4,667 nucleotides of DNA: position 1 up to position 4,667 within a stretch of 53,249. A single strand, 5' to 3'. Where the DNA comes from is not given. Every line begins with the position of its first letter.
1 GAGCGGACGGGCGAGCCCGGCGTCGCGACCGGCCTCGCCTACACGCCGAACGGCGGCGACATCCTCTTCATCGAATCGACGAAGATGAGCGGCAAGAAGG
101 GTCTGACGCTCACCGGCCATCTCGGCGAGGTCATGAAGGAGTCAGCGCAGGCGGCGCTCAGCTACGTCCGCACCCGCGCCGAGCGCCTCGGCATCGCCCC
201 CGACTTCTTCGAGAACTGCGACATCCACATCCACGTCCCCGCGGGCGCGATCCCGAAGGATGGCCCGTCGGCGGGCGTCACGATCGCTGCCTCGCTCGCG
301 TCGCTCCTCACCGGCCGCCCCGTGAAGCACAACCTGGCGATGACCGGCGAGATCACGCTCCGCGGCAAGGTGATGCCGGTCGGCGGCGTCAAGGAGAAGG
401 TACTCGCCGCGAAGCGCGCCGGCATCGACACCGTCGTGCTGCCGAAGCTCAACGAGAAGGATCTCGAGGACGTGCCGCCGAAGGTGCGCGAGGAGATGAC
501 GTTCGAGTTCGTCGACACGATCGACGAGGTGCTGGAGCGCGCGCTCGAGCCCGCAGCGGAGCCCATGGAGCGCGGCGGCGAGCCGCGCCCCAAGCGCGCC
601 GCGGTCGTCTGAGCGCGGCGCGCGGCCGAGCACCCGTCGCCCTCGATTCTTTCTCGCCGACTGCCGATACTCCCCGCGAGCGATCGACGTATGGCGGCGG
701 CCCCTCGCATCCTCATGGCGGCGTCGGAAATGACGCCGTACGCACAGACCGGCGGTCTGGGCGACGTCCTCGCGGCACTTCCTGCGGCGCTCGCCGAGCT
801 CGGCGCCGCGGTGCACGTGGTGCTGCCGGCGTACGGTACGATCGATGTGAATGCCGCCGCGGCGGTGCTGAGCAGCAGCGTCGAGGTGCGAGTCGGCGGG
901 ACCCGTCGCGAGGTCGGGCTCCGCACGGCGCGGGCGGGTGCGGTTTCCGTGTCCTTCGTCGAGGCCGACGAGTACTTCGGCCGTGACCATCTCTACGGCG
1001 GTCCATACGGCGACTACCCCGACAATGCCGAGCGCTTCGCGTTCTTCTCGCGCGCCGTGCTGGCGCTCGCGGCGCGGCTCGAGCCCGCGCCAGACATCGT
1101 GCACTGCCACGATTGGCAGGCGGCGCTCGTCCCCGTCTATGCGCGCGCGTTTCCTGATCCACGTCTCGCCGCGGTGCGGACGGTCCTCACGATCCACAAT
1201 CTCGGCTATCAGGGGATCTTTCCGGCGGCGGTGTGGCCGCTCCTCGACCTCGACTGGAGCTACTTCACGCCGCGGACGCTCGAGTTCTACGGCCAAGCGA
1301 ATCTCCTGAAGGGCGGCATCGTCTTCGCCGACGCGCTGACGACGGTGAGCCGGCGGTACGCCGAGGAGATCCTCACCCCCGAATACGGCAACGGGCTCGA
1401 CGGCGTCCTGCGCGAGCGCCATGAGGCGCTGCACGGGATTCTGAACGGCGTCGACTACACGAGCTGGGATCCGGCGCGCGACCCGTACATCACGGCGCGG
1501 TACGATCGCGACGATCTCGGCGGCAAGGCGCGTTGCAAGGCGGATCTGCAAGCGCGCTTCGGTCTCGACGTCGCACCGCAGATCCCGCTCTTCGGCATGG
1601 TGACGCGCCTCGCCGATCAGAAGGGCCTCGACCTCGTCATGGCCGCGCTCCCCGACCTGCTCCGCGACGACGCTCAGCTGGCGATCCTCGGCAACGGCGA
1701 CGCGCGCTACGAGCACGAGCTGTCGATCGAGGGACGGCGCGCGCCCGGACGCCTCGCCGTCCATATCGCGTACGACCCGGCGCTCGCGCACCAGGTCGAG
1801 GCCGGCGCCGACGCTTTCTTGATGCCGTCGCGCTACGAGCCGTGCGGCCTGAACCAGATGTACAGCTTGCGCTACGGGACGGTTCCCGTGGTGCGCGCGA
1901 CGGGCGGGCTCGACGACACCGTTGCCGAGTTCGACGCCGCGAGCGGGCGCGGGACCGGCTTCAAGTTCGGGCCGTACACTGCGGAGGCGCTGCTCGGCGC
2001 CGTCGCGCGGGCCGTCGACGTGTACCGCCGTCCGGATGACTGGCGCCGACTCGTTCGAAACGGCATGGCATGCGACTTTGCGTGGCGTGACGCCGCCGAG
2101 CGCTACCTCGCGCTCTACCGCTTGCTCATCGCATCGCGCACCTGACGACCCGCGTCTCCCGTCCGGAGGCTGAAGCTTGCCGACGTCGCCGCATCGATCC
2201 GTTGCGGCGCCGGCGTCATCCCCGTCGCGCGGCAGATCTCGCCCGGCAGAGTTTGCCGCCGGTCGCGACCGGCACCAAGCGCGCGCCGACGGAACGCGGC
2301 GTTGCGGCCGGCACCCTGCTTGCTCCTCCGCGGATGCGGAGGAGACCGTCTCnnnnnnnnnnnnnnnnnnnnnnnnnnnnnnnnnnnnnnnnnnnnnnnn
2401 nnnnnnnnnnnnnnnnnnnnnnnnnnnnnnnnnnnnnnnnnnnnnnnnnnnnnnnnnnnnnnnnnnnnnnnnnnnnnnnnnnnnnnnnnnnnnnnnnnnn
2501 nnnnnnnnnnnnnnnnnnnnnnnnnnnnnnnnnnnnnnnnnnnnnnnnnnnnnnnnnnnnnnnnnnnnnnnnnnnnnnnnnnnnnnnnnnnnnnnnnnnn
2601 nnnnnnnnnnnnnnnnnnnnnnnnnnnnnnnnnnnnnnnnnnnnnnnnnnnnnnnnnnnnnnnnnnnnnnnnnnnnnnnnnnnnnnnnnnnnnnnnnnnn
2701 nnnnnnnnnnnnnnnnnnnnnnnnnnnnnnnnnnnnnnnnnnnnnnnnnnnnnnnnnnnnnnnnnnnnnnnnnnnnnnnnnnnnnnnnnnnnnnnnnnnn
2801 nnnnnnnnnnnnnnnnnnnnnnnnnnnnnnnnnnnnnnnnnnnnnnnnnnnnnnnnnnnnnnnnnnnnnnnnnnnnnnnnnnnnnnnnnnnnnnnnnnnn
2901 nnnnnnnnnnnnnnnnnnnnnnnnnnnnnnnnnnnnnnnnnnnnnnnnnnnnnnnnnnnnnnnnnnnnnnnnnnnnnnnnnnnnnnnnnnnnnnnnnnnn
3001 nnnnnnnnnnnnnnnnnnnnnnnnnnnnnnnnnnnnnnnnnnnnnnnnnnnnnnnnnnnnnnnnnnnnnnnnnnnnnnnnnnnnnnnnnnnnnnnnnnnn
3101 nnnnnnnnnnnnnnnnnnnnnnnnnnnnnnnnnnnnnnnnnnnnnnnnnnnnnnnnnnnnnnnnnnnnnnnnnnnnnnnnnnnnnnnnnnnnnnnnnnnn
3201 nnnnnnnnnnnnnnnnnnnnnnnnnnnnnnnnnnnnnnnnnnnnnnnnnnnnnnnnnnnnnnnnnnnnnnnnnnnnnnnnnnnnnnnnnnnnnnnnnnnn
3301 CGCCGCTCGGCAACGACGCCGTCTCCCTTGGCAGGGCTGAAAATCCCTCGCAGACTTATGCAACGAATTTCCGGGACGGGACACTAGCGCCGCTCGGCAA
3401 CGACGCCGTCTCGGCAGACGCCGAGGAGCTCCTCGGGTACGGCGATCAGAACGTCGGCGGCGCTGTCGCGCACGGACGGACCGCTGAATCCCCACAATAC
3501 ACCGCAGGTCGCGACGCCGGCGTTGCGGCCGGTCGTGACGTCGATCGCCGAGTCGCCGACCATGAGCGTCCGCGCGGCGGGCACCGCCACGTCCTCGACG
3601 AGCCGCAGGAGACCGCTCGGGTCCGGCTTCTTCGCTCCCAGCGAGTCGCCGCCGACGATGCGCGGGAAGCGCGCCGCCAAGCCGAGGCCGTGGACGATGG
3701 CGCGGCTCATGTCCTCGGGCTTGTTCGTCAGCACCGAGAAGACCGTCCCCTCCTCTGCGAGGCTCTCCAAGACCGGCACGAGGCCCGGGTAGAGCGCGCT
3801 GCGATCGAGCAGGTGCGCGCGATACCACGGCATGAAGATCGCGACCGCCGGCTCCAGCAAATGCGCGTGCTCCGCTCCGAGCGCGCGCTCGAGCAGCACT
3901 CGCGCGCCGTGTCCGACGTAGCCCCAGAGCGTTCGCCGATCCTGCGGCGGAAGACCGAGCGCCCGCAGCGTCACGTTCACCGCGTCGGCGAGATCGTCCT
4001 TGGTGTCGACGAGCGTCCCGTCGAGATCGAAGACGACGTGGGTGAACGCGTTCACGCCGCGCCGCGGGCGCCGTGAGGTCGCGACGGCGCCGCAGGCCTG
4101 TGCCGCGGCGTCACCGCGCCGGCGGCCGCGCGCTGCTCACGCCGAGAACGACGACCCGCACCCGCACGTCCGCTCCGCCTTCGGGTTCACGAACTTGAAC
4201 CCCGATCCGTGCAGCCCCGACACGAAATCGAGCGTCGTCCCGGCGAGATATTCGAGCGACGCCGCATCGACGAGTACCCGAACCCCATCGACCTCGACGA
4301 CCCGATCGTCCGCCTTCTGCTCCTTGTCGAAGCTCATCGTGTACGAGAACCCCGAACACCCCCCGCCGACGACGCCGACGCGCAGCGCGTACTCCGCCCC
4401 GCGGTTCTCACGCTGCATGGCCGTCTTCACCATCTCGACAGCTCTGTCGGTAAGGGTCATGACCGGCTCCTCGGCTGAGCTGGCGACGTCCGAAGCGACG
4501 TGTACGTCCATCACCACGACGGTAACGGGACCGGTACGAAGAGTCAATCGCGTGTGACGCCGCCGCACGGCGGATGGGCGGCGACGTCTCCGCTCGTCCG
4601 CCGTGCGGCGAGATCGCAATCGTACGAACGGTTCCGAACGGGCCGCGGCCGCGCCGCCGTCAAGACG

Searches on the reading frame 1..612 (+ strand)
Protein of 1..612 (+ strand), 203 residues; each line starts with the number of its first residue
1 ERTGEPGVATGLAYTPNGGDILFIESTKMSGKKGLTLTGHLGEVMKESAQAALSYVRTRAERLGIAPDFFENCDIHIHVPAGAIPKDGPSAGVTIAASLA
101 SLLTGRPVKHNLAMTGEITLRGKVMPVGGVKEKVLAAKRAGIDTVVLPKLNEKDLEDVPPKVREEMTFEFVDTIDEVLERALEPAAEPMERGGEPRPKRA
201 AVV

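Call 46: search_protein_families(library=pfam, proteins=[window:1-612:+], max_evalue=0.01)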
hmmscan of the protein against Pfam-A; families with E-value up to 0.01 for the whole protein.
window:1-612:+ (203 aa): 2 families
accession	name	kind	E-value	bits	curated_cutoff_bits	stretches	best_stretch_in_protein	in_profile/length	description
PF05362.19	Lon_C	-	5.8e-86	287.7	21.1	1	3-183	24-204/205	Lon protease (S16) C-terminal proteolytic domain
PF13541.12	ChlI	-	8.2e-10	39.1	27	1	25-151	2-121/121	Subunit ChlI of Mg-chelatase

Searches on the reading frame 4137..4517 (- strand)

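Call 46: search_protein_families(library=pfam, proteins=[window:4137-4517:-], max_evalue=0.01)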
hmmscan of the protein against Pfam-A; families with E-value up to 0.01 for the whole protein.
window:4137-4517:- (126 aa): 1 family
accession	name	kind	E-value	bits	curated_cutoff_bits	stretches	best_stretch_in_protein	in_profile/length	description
PF01521.26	Fe-S_biosyn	-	2.7e-19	69.8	26.3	1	20-121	3-109/110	Iron-sulphur cluster biosynthesis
